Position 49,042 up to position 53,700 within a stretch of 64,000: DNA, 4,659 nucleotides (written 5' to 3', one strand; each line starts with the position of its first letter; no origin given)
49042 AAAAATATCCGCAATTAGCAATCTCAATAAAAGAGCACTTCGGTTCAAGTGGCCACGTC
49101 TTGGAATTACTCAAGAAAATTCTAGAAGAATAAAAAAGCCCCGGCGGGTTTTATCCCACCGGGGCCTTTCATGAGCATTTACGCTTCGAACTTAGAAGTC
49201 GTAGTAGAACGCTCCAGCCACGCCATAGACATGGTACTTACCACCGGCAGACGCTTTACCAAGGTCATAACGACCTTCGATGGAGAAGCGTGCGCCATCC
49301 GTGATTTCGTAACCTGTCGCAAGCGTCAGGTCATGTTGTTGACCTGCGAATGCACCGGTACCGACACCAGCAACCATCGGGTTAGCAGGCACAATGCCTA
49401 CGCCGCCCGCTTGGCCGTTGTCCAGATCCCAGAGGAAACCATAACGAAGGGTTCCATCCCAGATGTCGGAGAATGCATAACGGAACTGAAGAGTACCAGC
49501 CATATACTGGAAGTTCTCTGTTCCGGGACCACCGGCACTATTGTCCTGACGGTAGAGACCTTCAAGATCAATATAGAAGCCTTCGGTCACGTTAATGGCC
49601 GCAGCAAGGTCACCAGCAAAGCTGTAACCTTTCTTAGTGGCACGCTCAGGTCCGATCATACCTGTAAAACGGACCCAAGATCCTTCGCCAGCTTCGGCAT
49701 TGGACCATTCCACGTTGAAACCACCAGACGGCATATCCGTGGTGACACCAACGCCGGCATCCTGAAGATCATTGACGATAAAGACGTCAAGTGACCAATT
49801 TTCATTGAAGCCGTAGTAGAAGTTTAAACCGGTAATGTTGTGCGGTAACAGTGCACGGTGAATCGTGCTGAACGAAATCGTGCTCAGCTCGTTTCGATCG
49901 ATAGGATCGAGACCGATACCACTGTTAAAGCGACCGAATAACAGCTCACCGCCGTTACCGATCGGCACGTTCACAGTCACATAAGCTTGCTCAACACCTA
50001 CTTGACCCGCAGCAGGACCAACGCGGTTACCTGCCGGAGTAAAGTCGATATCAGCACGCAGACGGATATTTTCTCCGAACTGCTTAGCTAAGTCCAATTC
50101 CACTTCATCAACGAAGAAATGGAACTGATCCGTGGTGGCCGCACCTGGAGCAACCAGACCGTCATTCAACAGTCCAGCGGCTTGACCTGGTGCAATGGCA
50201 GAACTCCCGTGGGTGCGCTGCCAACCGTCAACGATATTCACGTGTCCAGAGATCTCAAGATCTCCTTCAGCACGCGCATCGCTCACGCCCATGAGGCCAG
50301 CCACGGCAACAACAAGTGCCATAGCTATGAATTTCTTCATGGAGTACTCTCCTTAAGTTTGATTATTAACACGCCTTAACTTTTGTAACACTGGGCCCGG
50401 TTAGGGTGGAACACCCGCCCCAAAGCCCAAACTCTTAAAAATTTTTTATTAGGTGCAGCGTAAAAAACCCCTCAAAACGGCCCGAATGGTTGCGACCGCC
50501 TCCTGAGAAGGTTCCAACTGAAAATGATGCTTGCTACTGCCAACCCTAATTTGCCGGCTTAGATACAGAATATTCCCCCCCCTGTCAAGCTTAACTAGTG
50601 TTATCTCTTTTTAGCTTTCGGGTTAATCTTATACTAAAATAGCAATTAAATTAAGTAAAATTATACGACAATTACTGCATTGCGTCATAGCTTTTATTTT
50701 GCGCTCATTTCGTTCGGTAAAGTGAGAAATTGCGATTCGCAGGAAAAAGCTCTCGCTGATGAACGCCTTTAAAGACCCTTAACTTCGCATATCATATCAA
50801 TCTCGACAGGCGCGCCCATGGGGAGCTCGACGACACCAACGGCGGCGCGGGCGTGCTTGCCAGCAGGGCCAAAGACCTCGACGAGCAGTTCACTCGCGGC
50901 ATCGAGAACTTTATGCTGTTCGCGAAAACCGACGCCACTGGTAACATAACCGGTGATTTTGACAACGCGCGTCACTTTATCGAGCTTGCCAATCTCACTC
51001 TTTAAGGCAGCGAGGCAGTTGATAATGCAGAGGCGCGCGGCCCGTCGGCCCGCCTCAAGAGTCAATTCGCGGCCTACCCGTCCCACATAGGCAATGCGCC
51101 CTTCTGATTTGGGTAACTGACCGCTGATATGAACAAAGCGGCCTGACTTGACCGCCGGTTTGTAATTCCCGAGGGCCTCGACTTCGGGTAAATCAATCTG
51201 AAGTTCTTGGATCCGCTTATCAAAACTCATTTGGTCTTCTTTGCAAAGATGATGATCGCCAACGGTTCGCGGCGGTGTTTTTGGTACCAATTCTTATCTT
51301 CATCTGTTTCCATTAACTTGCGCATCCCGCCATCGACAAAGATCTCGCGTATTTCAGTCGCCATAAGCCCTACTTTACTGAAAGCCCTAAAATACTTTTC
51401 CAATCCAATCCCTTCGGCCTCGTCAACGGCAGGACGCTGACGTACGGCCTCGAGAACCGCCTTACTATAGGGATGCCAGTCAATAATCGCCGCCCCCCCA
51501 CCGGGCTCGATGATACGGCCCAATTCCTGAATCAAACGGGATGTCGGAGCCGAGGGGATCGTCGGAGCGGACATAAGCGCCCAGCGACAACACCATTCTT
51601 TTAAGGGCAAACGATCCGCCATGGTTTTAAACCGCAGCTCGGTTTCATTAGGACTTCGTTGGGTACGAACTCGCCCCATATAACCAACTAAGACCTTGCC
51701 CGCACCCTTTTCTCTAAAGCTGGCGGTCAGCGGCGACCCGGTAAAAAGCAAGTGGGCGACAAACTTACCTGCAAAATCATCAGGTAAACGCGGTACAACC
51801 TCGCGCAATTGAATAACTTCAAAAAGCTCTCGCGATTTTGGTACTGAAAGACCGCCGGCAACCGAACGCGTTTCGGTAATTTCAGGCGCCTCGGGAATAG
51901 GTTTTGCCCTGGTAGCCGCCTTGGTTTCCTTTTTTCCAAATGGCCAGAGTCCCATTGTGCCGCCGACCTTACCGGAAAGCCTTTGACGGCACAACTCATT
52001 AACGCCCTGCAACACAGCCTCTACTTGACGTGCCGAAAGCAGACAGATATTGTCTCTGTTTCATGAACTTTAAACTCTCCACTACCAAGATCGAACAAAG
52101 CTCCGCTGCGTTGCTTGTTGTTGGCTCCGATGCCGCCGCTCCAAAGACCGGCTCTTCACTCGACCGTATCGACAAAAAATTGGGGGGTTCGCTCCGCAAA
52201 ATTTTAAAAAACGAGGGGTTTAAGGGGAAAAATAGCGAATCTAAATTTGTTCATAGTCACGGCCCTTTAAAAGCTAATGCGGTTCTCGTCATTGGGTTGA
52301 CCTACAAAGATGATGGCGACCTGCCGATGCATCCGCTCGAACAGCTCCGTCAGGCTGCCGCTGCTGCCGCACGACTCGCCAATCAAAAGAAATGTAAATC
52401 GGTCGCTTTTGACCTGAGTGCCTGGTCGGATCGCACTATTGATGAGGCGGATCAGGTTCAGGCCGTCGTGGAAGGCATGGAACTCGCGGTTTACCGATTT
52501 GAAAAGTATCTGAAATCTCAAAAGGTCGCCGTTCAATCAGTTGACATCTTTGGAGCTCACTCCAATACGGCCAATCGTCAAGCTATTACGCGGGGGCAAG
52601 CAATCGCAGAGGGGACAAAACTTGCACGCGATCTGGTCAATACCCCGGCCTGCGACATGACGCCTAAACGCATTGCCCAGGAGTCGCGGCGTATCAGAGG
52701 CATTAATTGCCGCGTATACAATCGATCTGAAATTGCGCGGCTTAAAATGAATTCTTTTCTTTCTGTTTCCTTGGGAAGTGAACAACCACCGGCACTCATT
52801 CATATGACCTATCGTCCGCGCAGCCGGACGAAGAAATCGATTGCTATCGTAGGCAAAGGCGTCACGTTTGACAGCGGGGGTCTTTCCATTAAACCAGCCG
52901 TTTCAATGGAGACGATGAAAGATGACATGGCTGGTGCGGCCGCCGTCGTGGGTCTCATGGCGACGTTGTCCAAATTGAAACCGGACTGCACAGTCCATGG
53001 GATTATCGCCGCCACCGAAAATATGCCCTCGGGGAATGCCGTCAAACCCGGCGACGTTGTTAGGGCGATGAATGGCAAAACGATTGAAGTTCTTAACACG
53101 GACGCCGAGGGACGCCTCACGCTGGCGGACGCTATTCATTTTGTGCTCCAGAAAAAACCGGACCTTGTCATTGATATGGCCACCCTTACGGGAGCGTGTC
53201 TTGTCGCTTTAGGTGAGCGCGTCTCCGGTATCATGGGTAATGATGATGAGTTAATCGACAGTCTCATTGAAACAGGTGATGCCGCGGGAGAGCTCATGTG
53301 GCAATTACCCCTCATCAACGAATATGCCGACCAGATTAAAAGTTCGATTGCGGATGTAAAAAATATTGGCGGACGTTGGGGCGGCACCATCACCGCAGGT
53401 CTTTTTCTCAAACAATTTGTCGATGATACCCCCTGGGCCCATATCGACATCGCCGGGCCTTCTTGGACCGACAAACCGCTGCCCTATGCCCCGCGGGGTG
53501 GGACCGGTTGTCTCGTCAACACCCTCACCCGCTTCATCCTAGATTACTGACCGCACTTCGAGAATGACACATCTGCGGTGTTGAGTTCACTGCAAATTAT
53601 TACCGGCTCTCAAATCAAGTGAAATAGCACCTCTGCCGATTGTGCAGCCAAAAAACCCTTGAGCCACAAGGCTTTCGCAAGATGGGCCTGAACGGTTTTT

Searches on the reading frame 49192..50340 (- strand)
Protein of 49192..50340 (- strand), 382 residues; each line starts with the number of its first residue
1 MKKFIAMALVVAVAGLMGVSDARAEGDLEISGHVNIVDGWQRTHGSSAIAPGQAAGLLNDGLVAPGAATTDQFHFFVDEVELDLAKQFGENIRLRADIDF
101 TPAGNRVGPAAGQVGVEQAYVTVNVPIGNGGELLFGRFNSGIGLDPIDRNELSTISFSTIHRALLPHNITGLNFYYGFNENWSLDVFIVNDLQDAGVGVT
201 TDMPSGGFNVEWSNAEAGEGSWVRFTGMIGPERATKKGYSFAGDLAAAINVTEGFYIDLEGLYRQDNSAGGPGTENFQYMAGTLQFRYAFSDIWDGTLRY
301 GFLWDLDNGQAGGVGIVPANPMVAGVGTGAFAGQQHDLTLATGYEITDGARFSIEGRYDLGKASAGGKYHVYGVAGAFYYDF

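Call 50: search_protein_families(library=pfam, max_evalue=0.00001, proteins=[window:49192-50340:-])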
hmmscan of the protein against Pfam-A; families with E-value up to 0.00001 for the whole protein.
window:49192-50340:- (382 aa): 1 family
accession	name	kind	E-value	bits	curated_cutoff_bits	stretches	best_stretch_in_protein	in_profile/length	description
PF07642.17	BBP2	-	1.7e-17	64.1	26.2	1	115-360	83-312/339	Putative beta-barrel porin-2, OmpL-like. bbp2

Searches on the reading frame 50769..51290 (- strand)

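Call 50: search_protein_families(library=pfam, max_evalue=0.00001, proteins=[window:50769-51290:-])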
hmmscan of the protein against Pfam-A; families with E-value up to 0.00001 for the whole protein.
window:50769-51290:- (173 aa): 2 families
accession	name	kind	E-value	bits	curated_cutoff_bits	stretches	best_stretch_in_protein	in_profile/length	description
PF14588.11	YjgF_endoribonc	-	9.5e-23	81.1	35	1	29-153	6-131/148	YjgF/chorismate_mutase-like, putative endoribonuclease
PF01042.26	Ribonuc_L-PSP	-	2.1e-17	63.7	27.3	1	37-169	5-120/121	Endoribonuclease L-PSP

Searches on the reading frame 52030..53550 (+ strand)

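Call 50: search_protein_families(library=pfam, max_evalue=0.00001, proteins=[window:52030-53550:+])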
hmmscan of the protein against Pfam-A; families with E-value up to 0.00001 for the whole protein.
window:52030-53550:+ (506 aa): 2 families
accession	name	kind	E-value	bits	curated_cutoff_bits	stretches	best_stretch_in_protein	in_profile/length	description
PF00883.26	Peptidase_M17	-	2.9e-123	411.6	25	1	198-499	2-309/310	Cytosol aminopeptidase family, catalytic domain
PF02789.23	Peptidase_M17_N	-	7.2e-23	81.3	23.4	1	30-162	1-127/129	Cytosol aminopeptidase family, N-terminal domain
